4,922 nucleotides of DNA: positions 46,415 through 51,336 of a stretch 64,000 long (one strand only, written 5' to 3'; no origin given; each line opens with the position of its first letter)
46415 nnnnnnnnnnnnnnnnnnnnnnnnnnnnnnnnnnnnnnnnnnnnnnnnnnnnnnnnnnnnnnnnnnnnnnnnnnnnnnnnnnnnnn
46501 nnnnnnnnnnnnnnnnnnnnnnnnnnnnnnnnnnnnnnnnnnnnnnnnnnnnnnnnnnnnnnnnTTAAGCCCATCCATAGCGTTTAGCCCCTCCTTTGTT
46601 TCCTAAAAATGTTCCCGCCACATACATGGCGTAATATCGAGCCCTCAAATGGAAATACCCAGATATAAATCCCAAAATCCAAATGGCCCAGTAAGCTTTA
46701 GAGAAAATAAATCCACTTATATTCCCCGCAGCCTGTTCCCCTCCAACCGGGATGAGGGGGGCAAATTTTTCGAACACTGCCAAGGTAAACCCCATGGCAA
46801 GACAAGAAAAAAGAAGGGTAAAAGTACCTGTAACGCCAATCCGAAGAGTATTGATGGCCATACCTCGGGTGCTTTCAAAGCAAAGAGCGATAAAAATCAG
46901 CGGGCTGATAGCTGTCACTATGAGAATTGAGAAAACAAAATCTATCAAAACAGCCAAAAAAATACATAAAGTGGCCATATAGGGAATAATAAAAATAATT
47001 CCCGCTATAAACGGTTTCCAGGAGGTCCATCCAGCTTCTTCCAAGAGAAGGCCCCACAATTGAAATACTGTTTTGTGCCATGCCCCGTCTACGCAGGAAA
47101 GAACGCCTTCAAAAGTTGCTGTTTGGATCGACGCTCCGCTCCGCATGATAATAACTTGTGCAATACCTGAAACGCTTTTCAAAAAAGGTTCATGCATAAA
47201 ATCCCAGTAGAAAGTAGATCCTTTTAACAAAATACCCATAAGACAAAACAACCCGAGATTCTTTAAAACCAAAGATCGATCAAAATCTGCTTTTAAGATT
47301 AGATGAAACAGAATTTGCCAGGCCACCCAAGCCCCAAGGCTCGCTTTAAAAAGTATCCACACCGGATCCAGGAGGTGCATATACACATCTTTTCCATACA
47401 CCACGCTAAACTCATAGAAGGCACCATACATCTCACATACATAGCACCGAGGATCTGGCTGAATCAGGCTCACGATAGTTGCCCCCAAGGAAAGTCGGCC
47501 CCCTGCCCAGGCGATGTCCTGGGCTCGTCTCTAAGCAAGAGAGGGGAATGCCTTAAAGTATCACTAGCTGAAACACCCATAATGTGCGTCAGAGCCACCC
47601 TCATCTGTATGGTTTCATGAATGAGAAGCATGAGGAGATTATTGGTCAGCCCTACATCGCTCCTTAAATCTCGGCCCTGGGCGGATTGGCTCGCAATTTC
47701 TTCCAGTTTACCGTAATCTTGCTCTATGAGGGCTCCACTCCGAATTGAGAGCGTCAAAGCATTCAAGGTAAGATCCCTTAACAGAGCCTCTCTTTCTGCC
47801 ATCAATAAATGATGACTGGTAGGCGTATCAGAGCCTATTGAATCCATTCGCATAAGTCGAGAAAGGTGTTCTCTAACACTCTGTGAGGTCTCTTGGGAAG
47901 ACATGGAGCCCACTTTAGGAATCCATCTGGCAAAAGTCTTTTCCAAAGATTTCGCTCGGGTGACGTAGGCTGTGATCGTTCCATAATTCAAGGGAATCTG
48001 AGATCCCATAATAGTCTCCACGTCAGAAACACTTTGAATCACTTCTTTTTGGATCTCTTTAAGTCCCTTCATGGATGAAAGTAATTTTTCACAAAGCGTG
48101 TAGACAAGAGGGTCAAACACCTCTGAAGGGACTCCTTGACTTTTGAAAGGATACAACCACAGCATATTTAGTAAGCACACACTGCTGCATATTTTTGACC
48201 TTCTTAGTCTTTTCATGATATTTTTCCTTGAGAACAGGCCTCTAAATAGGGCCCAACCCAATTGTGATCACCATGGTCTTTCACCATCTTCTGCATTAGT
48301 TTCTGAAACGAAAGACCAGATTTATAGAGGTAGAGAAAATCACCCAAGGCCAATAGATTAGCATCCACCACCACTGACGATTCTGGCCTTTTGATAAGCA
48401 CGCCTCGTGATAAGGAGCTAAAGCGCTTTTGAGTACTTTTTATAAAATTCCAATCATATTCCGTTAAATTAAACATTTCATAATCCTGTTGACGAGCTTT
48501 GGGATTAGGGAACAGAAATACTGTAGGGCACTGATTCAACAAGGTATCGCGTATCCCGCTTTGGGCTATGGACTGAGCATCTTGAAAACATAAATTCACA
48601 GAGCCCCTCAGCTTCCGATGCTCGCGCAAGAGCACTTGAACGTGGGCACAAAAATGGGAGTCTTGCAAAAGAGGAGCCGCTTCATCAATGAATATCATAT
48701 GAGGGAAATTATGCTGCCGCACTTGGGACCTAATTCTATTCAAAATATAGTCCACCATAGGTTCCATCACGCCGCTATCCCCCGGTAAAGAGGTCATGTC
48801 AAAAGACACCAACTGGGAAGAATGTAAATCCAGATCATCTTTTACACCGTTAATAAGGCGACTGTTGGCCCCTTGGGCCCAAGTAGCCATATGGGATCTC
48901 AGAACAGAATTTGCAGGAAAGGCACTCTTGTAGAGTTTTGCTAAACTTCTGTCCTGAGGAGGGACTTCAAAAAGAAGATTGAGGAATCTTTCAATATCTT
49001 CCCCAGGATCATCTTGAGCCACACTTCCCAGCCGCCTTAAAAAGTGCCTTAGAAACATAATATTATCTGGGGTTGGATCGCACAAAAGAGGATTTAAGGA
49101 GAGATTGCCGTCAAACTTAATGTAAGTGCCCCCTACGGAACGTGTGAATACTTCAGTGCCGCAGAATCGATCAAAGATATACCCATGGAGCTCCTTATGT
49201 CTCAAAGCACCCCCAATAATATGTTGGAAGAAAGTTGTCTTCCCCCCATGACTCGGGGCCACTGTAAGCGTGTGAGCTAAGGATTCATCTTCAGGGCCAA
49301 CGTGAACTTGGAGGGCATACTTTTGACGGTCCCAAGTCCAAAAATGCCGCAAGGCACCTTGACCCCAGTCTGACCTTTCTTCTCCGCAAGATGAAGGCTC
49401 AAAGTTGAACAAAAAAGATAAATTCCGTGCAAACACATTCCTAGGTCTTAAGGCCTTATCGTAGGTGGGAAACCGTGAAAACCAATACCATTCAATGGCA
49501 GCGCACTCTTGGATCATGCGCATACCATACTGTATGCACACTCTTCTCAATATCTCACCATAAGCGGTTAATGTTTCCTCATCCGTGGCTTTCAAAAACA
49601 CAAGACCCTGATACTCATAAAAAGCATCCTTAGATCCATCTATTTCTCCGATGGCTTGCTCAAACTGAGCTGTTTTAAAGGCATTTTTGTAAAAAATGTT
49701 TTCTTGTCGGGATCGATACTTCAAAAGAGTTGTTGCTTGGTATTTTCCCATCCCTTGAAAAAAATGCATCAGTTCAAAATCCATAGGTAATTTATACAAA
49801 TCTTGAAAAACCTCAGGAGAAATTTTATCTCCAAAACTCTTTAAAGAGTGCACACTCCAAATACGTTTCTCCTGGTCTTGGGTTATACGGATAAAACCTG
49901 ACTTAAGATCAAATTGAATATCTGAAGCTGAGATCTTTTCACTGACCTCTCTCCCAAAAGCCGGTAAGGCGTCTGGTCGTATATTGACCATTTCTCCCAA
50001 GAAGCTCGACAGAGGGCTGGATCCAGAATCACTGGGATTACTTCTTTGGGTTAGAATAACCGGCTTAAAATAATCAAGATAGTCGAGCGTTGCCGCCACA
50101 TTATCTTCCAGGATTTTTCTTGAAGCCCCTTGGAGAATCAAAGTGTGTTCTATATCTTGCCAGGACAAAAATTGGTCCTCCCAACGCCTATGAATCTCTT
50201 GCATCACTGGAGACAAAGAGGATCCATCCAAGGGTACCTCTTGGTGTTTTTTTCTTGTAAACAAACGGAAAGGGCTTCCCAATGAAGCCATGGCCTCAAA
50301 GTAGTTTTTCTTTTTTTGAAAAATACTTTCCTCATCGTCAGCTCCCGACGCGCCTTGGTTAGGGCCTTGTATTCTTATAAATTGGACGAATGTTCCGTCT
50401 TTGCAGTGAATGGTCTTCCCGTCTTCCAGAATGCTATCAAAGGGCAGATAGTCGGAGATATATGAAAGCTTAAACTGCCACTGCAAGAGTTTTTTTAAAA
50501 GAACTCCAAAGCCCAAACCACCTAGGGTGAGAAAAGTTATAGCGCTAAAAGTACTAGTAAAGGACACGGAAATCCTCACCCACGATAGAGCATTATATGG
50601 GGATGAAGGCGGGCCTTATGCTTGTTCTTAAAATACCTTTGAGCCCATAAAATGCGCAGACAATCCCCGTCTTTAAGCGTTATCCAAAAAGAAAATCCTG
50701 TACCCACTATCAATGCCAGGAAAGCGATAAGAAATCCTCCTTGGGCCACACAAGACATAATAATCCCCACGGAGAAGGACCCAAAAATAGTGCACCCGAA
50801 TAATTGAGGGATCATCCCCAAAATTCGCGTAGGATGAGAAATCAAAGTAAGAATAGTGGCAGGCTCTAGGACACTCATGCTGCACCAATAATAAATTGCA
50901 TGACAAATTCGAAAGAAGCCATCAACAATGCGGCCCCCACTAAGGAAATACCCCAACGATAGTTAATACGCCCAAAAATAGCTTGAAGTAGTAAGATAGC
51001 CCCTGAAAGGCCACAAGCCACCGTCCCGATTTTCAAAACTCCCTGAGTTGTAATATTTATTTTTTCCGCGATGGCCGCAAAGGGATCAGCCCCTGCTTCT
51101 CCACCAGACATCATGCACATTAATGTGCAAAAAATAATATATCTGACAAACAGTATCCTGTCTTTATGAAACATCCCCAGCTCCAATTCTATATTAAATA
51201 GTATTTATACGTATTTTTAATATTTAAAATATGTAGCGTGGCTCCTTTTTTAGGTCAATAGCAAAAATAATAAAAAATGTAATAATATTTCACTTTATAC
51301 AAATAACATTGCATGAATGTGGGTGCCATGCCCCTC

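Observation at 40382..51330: Complete VirB-type T4SS operon with an extra 750-aa Cys-rich gene translationally coupled between virB10 and virB11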

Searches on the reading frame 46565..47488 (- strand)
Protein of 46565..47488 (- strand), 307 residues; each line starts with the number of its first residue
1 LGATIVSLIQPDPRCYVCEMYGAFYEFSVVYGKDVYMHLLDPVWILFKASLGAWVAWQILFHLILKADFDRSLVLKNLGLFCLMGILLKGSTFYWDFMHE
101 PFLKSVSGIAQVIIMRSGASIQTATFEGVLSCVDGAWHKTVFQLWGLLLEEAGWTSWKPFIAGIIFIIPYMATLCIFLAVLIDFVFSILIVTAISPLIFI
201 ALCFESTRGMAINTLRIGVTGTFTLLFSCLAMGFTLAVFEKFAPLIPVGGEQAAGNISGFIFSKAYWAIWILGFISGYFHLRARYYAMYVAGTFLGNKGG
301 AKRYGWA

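Call 4: search_protein_families(library=pfam, proteins=[window:46565-47488:-], max_evalue=0.01)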
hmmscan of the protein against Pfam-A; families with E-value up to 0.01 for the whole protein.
window:46565-47488:- (307 aa): 1 family
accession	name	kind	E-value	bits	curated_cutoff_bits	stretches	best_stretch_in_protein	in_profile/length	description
PF04610.19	TrbL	-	2.5e-06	27.9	25.9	1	56-244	6-185/215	TrbL/VirB6 plasmid conjugal transfer protein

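Call 6: search_protein_families(library=ncbifam, proteins=[window:46565-47488:-], max_evalue=0.01)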
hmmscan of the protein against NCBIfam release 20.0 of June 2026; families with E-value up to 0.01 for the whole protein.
window:46565-47488:- (307 aa): 0 families

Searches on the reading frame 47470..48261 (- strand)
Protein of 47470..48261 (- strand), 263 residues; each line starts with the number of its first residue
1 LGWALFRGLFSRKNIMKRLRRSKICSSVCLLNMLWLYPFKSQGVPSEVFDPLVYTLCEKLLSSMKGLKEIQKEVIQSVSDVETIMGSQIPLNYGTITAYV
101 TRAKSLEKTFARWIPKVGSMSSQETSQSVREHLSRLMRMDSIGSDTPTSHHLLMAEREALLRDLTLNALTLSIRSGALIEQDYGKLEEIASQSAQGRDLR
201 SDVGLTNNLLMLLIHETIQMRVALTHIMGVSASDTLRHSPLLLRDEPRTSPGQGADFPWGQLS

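Call 4: search_protein_families(library=pfam, proteins=[window:47470-48261:-], max_evalue=0.01)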
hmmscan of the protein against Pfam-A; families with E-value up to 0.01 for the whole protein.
window:47470-48261:- (263 aa): 0 families

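Call 6: search_protein_families(library=ncbifam, proteins=[window:47470-48261:-], max_evalue=0.01)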
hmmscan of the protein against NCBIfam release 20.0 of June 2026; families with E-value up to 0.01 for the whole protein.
window:47470-48261:- (263 aa): 0 families

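Call 92: search_protein_families(library=pfam, proteins=[window:47470-48261:-], max_evalue=10)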
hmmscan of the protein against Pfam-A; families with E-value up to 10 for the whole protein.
window:47470-48261:- (263 aa): 1 family
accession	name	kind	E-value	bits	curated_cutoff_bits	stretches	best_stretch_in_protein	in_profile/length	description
PF01743.26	PolyA_pol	-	0.051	14.3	23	1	135-180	85-112/126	Poly A polymerase head domain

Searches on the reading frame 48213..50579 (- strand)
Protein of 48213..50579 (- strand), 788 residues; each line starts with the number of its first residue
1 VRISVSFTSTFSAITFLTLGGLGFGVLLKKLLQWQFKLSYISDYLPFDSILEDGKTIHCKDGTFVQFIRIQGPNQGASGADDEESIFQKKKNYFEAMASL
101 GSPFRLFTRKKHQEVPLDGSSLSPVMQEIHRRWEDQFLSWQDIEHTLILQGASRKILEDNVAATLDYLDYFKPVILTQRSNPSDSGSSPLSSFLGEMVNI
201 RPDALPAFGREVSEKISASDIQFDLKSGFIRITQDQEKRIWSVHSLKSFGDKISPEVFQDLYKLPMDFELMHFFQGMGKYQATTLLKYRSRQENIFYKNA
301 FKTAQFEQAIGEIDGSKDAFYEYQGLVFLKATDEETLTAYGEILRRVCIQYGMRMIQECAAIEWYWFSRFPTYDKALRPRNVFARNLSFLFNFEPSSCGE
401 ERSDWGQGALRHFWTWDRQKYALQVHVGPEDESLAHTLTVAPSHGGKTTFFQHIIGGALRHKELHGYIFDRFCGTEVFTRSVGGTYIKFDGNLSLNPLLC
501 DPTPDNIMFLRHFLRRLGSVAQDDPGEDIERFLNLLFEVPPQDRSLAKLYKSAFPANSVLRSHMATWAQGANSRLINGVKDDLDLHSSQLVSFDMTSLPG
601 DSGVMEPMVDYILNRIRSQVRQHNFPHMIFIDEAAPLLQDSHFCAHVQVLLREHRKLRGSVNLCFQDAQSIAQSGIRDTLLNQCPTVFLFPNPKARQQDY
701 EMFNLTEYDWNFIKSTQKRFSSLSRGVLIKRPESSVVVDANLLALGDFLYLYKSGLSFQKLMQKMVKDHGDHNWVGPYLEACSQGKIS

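Call 4: search_protein_families(library=pfam, proteins=[window:48213-50579:-], max_evalue=0.01)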
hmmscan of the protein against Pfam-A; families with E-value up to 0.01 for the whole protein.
window:48213-50579:- (788 aa): 2 families
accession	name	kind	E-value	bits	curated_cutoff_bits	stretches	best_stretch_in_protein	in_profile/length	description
PF03135.19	CagE_TrbE_VirB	-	5.3e-10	40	21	1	183-372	9-197/204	CagE, TrbE, VirB family, component of type IV transporter system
PF19044.6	P-loop_TraG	-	7.1e-05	22.1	25.8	1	556-715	181-344/413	TraG P-loop domain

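Call 6: search_protein_families(library=ncbifam, proteins=[window:48213-50579:-], max_evalue=0.01)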
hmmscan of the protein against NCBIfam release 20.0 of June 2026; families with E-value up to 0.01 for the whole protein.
window:48213-50579:- (788 aa): 7 families
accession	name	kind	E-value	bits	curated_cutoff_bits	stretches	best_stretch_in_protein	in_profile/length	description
TIGR00929.1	VirB4_CagE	subfamily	2.9e-84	283.8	643.1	2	157-775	159-785/792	VirB4 family type IV secretion/conjugal transfer ATPase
NF010473.0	PRK13898.1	equivalog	2e-48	165.1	1050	1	161-773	177-787/801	type IV secretion system ATPase VirB4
NF010427.0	PRK13853.1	equivalog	1.4e-37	129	957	1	231-772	226-772/789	type IV secretion system protein VirB4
NF010447.0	PRK13873.1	equivalog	6.9e-26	90.4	1020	1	327-719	336-735/815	conjugal transfer protein TrbE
NF010404.0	PRK13830.1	subfamily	1.4e-13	49.5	810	1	302-699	323-726/818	conjugal transfer protein TrbE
NF010466.0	PRK13891.1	subfamily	5.7e-12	44.3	1322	1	569-700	634-762/852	conjugal transfer protein TrbE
NF045971.1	conju_CD1110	equivalog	5e-06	25.1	325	1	587-717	587-719/752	VirB4-like conjugal transfer ATPase, CD1110 family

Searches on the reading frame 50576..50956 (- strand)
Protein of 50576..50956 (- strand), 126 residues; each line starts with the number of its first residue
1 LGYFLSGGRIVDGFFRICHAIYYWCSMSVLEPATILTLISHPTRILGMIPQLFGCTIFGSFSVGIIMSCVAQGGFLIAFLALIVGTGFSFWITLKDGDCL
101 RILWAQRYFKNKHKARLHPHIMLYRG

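Call 4: search_protein_families(library=pfam, proteins=[window:50576-50956:-], max_evalue=0.01)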
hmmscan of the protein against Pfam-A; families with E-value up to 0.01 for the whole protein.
window:50576-50956:- (126 aa): 0 families

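Call 6: search_protein_families(library=ncbifam, proteins=[window:50576-50956:-], max_evalue=0.01)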
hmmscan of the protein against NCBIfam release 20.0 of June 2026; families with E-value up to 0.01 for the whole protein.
window:50576-50956:- (126 aa): 0 families

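Call 92: search_protein_families(library=pfam, proteins=[window:50576-50956:-], max_evalue=10)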
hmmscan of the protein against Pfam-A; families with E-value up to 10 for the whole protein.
window:50576-50956:- (126 aa): 1 family
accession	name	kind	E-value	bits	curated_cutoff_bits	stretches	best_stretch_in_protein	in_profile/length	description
PF05101.18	VirB3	-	0.095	13.5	23.9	1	60-112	23-76/84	Type IV secretory pathway, VirB3-like protein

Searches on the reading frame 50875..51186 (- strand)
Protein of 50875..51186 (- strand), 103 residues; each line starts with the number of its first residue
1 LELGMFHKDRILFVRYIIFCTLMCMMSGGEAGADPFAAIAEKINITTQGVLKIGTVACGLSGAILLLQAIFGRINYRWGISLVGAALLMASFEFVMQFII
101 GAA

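Call 4: search_protein_families(library=pfam, proteins=[window:50875-51186:-], max_evalue=0.01)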
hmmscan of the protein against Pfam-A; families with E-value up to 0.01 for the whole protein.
window:50875-51186:- (103 aa): 0 families

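Call 6: search_protein_families(library=ncbifam, proteins=[window:50875-51186:-], max_evalue=0.01)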
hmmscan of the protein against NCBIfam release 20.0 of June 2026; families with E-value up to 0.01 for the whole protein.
window:50875-51186:- (103 aa): 0 families

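Call 92: search_protein_families(library=pfam, proteins=[window:50875-51186:-], max_evalue=10)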
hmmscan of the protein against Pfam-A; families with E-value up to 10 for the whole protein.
window:50875-51186:- (103 aa): 1 family
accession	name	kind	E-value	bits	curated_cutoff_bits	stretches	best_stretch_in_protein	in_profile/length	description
PF22451.2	NirdL-like_HTH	-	0.039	14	27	1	34-52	17-35/47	Siroheme decarboxylase NirDL-like HTH domain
